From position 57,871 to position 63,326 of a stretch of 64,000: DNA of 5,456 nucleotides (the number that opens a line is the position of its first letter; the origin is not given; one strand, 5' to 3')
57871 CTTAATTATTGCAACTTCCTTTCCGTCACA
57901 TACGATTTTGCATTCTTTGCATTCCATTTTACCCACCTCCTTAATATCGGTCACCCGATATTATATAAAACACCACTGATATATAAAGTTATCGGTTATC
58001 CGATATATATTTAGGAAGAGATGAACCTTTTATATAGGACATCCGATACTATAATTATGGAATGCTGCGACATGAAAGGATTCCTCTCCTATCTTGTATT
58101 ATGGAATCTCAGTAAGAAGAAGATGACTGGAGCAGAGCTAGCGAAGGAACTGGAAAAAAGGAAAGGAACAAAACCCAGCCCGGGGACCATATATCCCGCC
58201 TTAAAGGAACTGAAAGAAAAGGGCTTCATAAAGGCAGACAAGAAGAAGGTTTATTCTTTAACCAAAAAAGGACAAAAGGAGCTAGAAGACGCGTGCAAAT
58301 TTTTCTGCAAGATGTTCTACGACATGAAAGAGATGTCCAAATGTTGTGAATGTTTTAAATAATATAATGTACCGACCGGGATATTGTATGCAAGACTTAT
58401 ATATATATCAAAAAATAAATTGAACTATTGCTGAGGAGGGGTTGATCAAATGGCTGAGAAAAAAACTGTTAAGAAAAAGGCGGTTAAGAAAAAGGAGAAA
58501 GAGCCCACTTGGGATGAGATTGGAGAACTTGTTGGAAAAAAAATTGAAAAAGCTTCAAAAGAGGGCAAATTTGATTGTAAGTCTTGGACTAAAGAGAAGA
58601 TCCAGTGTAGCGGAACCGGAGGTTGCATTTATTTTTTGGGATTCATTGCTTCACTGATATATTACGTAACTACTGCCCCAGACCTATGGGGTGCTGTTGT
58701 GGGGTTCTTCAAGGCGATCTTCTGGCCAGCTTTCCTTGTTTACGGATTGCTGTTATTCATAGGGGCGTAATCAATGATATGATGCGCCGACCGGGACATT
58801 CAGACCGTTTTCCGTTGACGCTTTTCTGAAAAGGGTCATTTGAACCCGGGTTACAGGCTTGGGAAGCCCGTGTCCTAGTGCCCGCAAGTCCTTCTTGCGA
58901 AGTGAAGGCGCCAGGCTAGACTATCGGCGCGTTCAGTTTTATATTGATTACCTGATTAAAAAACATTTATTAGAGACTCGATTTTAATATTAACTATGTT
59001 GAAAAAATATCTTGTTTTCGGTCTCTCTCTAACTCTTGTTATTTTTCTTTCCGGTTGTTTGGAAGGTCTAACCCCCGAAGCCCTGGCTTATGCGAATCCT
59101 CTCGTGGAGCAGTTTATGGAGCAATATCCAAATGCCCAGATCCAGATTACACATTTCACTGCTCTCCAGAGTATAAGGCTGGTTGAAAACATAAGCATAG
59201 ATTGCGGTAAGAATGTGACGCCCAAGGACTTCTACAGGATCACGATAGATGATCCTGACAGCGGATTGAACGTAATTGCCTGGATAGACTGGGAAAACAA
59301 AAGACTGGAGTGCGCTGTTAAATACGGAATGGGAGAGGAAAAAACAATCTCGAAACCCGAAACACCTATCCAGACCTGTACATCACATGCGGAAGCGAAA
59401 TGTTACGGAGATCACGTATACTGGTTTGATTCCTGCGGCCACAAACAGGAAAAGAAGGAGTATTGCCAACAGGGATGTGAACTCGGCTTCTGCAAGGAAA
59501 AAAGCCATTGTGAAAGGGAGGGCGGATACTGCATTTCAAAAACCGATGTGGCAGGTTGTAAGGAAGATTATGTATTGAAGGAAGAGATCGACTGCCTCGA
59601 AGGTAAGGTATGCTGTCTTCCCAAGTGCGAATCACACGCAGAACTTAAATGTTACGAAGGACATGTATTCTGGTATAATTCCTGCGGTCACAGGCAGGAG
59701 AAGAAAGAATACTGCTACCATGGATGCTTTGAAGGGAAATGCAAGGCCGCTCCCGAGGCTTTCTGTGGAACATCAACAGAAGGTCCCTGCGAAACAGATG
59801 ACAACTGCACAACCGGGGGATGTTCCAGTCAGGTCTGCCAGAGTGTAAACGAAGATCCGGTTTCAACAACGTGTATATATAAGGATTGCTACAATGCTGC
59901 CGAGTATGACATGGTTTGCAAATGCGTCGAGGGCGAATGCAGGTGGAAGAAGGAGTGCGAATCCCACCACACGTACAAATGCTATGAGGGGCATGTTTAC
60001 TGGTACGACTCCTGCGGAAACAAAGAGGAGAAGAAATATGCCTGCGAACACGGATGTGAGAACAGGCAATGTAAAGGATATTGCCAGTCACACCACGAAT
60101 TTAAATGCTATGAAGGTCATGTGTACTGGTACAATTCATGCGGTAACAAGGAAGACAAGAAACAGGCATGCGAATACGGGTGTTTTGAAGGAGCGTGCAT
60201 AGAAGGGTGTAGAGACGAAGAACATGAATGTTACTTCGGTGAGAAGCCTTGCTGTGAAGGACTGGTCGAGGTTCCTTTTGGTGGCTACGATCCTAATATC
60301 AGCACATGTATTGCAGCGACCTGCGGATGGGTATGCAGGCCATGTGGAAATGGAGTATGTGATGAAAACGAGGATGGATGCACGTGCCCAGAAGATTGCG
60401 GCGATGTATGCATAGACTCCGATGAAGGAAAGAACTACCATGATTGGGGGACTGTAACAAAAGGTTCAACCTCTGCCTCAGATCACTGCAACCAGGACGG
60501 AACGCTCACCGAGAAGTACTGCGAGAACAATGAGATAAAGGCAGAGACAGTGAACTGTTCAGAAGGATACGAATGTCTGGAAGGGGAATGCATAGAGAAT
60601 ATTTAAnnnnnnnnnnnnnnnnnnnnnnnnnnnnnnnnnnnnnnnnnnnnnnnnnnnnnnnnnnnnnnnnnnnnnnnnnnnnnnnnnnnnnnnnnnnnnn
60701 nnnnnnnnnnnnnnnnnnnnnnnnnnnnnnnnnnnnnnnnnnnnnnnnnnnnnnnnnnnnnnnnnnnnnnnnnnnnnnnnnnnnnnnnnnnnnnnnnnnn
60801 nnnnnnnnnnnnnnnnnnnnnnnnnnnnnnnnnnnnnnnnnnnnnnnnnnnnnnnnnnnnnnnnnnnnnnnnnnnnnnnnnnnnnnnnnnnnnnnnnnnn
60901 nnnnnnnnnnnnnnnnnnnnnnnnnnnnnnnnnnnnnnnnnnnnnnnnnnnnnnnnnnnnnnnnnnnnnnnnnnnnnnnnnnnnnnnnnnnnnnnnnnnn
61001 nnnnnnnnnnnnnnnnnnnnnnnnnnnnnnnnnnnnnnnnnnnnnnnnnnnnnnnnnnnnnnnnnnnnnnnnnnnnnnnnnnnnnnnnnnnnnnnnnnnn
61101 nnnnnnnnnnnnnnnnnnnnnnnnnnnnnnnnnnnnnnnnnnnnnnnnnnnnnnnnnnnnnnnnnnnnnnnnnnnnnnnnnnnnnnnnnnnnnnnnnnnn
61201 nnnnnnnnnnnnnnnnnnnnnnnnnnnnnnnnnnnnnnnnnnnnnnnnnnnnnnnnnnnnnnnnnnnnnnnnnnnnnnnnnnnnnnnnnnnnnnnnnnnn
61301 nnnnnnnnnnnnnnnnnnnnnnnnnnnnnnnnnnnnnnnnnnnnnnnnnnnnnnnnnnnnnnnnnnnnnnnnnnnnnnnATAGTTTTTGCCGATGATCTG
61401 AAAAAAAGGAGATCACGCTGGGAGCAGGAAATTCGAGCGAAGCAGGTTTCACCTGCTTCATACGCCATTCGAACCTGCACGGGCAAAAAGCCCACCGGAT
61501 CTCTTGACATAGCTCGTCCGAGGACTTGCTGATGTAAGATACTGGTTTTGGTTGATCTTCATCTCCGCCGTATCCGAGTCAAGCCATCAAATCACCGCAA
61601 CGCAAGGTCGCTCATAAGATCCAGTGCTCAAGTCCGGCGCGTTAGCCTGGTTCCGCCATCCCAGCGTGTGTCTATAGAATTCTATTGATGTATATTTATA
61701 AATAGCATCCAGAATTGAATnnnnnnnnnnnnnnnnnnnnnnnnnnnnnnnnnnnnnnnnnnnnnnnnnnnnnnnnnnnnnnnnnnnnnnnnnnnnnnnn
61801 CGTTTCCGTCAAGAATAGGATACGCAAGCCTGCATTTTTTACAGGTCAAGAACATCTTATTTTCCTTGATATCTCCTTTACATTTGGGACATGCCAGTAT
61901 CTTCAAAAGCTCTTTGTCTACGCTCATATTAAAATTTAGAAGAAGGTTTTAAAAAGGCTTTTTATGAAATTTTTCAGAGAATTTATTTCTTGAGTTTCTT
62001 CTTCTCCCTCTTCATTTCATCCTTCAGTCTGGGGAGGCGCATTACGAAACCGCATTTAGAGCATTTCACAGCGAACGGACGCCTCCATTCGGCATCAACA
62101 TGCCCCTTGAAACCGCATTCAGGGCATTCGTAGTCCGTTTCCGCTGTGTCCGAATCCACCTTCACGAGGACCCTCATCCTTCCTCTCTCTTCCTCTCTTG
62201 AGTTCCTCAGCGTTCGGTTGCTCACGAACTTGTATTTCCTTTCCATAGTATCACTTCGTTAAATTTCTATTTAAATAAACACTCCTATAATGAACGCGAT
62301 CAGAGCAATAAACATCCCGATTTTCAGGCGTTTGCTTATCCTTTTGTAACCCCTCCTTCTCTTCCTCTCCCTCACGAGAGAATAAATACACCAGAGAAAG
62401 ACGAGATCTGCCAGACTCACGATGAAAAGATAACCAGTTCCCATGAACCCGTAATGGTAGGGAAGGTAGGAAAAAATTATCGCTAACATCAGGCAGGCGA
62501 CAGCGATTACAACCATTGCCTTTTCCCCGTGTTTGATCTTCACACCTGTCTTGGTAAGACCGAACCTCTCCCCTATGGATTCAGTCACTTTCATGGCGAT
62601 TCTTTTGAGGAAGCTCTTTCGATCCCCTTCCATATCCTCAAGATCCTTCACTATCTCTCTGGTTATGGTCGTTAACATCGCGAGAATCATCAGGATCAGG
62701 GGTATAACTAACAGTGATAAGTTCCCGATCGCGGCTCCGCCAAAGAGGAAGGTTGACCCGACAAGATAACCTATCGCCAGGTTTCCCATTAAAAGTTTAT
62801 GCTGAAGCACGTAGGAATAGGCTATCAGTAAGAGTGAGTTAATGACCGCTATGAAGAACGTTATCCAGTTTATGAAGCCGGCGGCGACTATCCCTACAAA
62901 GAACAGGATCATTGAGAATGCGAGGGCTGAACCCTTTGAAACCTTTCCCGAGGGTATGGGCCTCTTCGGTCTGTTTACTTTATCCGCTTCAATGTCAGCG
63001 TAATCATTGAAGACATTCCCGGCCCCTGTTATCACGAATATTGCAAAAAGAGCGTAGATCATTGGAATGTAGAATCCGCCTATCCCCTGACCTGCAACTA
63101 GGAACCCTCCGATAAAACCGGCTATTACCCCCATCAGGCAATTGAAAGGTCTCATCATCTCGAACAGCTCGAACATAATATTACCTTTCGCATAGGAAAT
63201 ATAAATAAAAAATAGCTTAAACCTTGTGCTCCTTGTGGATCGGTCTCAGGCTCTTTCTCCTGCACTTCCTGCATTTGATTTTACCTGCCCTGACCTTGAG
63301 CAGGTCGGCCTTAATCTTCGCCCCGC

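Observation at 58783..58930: tRNA-Gly(CCC) gene interrupted twice, in the D-loop and in the T-loop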

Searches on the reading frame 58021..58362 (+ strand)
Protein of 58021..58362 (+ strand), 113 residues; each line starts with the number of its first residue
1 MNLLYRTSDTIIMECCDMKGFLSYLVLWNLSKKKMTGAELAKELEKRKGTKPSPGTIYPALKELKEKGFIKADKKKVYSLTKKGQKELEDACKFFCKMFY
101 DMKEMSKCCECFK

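Call 29: search_protein_families(library=pfam, proteins=[window:58021-58362:+], max_evalue=0.001)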
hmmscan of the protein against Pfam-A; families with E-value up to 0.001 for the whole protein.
window:58021-58362:+ (113 aa): 6 families
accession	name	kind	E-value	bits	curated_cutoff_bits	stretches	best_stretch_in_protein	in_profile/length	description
PF03551.20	PadR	-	1.1e-14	54.6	27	1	26-89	1-74/75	Transcriptional regulator PadR-like family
PF14947.12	HTH_45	-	4.7e-05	23.8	25.5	1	61-94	40-72/77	Winged helix-turn-helix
PF08461.16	HTH_12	-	0.00033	21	21.4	1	32-88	11-66/66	Ribonuclease R winged-helix domain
PF08279.18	HTH_11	-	0.00052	20.3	25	0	29-78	8-47/55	HTH domain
PF22194.2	F-93_WHD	-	0.00083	19.8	28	0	35-84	12-62/62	F-93, winged-helix domain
PF02334.22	RTP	-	0.00098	20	26.7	0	19-77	7-68/113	Replication terminator protein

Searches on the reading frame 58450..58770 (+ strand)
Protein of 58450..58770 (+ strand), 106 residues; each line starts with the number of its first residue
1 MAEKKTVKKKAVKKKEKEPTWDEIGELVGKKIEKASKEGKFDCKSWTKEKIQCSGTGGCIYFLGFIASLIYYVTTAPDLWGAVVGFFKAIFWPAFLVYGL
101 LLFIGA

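Call 29: search_protein_families(library=pfam, proteins=[window:58450-58770:+], max_evalue=0.001)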
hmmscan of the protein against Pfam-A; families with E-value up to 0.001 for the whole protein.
window:58450-58770:+ (106 aa): 0 families

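Call 44: find_homologous_proteins(query=window:58450-58770:+, max_evalue=0.00001)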
Query window:58450-58770:+ (106 aa): 54 proteins with E <= 0.00001 among 63 candidates.
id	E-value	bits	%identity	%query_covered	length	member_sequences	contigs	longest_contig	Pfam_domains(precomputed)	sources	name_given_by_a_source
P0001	2.8e-64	232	100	100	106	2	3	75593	-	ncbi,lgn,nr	ncbi:MAG: hypothetical protein GTN76_11210 [Candidatus Aenigmarchaeota archaeon]|nr:hypothetical pro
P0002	3.2e-50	187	82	82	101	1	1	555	-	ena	-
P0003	3.7e-44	167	70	84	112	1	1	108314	-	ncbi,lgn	-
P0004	2.0e-43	165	71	86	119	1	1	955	-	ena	-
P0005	4.9e-41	157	75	85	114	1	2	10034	-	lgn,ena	-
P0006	2.8e-40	155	70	81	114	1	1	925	-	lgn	-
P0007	2.1e-39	152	70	87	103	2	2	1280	-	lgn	-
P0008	3.3e-39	151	73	92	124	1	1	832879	-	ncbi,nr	ncbi:MAG: hypothetical protein JSV92_02510 [archaeon]|nr:MAG: hypothetical protein JSV92_02510 [arch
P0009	6.2e-38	147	65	83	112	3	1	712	-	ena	-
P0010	1.1e-37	146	69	83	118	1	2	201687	-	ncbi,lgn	-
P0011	4.6e-34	135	62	99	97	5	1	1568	-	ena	-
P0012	1.3e-31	127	57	80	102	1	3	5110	-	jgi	jgi:hypothetical protein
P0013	3.5e-31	125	61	88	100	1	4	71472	-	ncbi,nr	ncbi:MAG: hypothetical protein GTN40_02665 [Candidatus Aenigmarchaeota archaeon]|nr:hypothetical pro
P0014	9.0e-31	124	59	92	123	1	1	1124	-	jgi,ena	-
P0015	6.2e-30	121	56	84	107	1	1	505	-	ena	-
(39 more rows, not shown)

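Call 45: find_encoding_contigs(protein=P0003, flank=4000, max_places=2)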
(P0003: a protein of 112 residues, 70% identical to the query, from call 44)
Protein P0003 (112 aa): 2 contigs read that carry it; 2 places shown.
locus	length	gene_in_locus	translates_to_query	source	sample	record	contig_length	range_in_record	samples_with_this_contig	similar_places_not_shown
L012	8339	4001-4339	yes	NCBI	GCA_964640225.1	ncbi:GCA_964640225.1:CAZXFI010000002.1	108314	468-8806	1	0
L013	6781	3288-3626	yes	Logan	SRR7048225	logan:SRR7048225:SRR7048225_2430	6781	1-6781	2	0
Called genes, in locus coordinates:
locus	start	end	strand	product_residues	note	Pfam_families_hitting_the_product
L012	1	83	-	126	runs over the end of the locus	-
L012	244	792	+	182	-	PF24034:DUF7343 (weak)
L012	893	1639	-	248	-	PF01061:ABC2_membrane, PF12698:ABC2_membrane_3, PF12679:ABC2_membrane_2 (weak)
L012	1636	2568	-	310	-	PF00005:ABC_tran, PF13304:AAA_21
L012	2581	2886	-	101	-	PF07883:Cupin_2 (weak)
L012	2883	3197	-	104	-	PF12840:HTH_20 (weak)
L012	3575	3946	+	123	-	-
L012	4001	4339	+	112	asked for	-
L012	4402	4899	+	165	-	-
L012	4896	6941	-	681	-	PF00270:DEAD, PF04851:ResIII, PF22527:DEXQc_Suv3 (weak), PF00271:Helicase_C (weak), PF20470:HTH_61 (weak), PF21280:Helicase_dom4_arc, PF14520:HHH_5 (weak)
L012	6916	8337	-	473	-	PF08495:FIST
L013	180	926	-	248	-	PF01061:ABC2_membrane, PF12698:ABC2_membrane_3, PF12679:ABC2_membrane_2 (weak)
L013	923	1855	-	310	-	PF00005:ABC_tran, PF13304:AAA_21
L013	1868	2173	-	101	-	PF07883:Cupin_2 (weak)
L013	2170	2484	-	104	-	PF12840:HTH_20 (weak)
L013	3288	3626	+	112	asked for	-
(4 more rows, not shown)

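Call 46: find_encoding_contigs(protein=P0008, flank=4000, max_places=2)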
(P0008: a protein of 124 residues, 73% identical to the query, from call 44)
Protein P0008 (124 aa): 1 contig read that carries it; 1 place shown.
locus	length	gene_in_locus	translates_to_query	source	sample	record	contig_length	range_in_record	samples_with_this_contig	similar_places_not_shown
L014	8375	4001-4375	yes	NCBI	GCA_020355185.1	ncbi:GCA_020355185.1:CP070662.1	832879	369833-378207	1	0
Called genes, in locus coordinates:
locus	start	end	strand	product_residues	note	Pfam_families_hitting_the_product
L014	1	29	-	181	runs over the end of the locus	PF01558:POR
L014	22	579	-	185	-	PF03703:bPH_2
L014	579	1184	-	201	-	PF13549:ATP-grasp_5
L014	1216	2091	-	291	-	-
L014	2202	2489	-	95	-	PF05239:PRC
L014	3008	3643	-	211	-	PF14528:LAGLIDADG_3 (faint)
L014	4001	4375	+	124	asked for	-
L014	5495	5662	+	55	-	-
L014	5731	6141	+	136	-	-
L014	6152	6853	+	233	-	PF01411:tRNA-synt_2c, PF07973:tRNA_SAD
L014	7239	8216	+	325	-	PF02615:Ldh_2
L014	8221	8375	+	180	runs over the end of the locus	PF14512:TM1586_NiRdase (weak), PF00881:Nitroreductase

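Call 47: find_encoding_contigs(protein=P0010, flank=4000, max_places=2)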
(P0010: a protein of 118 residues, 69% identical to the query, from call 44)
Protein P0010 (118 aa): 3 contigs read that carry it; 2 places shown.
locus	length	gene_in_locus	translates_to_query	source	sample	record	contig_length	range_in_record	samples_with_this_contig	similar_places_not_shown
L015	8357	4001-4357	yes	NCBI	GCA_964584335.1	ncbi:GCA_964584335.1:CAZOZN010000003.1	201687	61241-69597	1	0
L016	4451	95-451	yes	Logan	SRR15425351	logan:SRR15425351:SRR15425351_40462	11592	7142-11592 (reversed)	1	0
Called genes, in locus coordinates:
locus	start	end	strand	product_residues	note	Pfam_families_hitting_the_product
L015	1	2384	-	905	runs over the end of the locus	PF00092:VWA, PF13519:VWA_2 (weak)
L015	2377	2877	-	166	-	-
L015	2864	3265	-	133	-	-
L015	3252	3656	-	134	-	-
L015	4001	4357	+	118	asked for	-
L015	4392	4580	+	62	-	-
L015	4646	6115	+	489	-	PF00890:FAD_binding_2 (faint), PF00996:GDI (faint), PF01266:DAO (weak), PF01593:Amino_oxidase, PF03486:HI0933_like (faint), PF07992:Pyr_redox_2 (faint), PF13450:NAD_binding_8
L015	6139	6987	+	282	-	PF00494:SQS_PSY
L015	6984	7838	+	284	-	PF01040:UbiA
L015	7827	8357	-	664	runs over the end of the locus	PF22745:Nlig-Ia, PF01653:DNA_ligase_aden, PF03120:OB_DNA_ligase, PF03119:DNA_ligase_ZBD (weak), PF12826:HHH_2, PF14520:HHH_5 (weak), PF00533:BRCT, PF12738:PTCB-BRCT (weak)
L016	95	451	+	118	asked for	-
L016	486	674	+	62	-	-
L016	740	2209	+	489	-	PF00890:FAD_binding_2 (faint), PF00996:GDI (faint), PF01266:DAO (weak), PF01593:Amino_oxidase, PF03486:HI0933_like (faint), PF07992:Pyr_redox_2 (faint), PF13450:NAD_binding_8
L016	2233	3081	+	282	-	PF00494:SQS_PSY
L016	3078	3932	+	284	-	PF01040:UbiA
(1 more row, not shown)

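Call 48: find_encoding_contigs(protein=P0005, flank=4000, max_places=2)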
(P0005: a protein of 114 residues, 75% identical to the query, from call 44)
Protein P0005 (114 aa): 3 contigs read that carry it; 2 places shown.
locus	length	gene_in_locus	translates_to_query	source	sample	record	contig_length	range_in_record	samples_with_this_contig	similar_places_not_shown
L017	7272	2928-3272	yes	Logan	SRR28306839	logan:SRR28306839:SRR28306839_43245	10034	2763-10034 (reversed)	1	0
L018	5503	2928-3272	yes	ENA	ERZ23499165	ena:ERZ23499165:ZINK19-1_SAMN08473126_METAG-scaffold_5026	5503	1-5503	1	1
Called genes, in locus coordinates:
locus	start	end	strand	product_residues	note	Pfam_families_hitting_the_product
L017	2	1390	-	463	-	?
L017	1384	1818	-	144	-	-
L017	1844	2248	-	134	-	-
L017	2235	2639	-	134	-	-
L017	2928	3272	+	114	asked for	-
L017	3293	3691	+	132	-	-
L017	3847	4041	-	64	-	-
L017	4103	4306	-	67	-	-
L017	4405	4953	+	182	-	PF10114:PocR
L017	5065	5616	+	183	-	-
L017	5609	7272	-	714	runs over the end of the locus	PF04851:ResIII, PF00270:DEAD, PF22527:DEXQc_Suv3, PF00271:Helicase_C (weak), PF21280:Helicase_dom4_arc, PF14520:HHH_5 (weak)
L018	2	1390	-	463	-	?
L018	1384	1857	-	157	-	-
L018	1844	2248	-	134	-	-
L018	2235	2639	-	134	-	-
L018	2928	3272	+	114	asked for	-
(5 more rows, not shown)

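Call 49: find_encoding_contigs(protein=P0013, flank=4000, max_places=2)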
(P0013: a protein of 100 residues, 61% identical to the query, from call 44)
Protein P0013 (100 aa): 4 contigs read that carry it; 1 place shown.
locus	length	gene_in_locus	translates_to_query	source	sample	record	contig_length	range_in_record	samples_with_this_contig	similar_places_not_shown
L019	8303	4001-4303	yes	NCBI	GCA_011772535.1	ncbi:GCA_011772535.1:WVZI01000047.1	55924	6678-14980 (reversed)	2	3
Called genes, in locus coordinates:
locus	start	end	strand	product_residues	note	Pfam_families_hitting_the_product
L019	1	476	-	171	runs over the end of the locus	PF01928:CYTH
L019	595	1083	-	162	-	PF04008:Adenosine_kin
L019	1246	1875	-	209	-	PF05401:NodS, PF13489:Methyltransf_23, PF02353:CMAS (weak), PF13649:Methyltransf_25, PF13847:Methyltransf_31, PF08241:Methyltransf_11, PF08242:Methyltransf_12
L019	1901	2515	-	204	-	PF02353:CMAS, PF13489:Methyltransf_23, PF06325:PrmA, PF05175:MTS, PF13847:Methyltransf_31, PF08241:Methyltransf_11, PF08242:Methyltransf_12, PF13649:Methyltransf_25, +3 more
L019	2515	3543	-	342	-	PF00535:Glycos_transf_2, PF10111:Glyco_tranf_2_2, PF13506:Glyco_transf_21, PF13641:Glyco_tranf_2_3, PF13632:Glyco_trans_2_3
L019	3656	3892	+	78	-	-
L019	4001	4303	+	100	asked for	-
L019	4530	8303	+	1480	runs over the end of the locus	PF01835:MG2 (faint)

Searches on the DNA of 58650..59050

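Call 4: search_rna_families(source=window, start=58650, end=59050, threshold=evalue, max_evalue=10, show_alignments=3)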
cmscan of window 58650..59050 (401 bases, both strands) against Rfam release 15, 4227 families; matches with E-value up to 10: 2.
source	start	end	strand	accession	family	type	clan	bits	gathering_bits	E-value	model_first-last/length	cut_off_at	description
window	58948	59034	+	RF01188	snR56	Gene; snRNA; snoRNA; CD-box;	CL00049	19.9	54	1.6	1-84/84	no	Small nucleolar RNA snR56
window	58990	59019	-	RF00275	SNORD56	Gene; snRNA; snoRNA; CD-box;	-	15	36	3.3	8-38/71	no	Small nucleolar RNA SNORD56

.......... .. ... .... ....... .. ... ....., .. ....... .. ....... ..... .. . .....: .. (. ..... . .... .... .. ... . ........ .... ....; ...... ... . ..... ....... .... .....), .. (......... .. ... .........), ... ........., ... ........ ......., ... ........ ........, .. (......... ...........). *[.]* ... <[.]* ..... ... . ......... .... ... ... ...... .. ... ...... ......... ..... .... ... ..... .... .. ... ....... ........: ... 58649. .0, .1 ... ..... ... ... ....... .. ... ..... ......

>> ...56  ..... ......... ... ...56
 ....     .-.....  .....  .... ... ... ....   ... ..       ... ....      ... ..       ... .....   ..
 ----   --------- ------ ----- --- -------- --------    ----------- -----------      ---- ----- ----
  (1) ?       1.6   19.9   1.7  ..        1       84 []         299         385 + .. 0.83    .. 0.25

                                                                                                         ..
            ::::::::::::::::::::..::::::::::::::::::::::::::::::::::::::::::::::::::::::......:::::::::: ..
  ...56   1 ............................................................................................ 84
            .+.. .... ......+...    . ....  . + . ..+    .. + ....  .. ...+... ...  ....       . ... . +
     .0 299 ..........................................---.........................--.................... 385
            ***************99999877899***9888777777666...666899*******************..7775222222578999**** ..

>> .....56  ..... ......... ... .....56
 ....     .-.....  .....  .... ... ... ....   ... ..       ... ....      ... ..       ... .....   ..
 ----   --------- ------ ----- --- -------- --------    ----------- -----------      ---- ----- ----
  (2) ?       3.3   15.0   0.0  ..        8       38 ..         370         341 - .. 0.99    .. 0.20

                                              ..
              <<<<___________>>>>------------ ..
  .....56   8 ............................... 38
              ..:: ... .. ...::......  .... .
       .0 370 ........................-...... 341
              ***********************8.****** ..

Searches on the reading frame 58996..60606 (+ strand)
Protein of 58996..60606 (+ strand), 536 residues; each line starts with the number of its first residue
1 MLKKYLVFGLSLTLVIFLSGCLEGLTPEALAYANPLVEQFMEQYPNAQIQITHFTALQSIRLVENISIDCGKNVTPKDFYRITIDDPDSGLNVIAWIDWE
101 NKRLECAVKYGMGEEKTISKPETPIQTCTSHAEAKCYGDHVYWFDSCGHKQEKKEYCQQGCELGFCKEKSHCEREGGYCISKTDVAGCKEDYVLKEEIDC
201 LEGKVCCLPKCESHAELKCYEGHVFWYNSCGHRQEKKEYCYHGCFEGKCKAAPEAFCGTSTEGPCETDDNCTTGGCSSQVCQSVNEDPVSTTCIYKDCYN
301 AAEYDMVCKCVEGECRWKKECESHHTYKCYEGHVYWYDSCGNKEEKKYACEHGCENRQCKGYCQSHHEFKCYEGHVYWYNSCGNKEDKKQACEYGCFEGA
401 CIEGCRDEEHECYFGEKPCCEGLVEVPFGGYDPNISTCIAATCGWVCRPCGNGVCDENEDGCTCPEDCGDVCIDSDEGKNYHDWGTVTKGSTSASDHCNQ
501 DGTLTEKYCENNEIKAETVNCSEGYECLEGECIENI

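Call 14: find_encoding_contigs(protein=window:58996-60606:+, flank=3000, max_places=6)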
Protein window:58996-60606:+ (536 aa): 2 contigs read that carry it; 1 place shown.
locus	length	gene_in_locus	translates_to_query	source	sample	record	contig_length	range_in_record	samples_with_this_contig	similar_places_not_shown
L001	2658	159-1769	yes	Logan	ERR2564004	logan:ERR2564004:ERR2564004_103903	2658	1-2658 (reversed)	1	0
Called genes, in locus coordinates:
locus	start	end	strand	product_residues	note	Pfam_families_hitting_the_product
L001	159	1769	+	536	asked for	-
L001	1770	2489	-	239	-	-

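Call 29: search_protein_families(library=pfam, proteins=[window:58996-60606:+], max_evalue=0.001)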
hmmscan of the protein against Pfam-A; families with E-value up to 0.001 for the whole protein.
window:58996-60606:+ (536 aa): 0 families

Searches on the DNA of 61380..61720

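Call 81: search_rna_families(source=window, start=61380, end=61720, threshold=evalue, max_evalue=5)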
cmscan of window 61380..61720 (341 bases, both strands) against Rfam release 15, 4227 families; matches with E-value up to 5: 1.
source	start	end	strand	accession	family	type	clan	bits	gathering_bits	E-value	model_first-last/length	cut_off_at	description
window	61405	61463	-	RF02754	ES205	Gene; sRNA;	-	18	86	1.2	1-72/72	no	ES205 sRNA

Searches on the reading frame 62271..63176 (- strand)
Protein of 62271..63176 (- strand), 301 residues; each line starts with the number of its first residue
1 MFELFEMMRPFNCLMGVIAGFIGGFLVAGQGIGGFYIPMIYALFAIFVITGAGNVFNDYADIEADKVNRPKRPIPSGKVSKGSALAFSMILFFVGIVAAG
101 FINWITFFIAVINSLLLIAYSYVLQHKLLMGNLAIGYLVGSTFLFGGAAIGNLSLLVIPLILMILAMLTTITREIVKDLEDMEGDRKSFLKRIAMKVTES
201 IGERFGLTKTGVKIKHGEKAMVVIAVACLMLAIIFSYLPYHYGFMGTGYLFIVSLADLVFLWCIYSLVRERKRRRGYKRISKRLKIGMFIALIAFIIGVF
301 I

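Call 29: search_protein_families(library=pfam, proteins=[window:62271-63176:-], max_evalue=0.001)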
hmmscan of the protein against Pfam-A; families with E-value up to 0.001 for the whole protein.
window:62271-63176:- (301 aa): 1 family
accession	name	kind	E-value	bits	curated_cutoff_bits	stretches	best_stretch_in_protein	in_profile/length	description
PF01040.23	UbiA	-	2.8e-39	135.4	34.2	1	21-291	5-248/250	UbiA prenyltransferase family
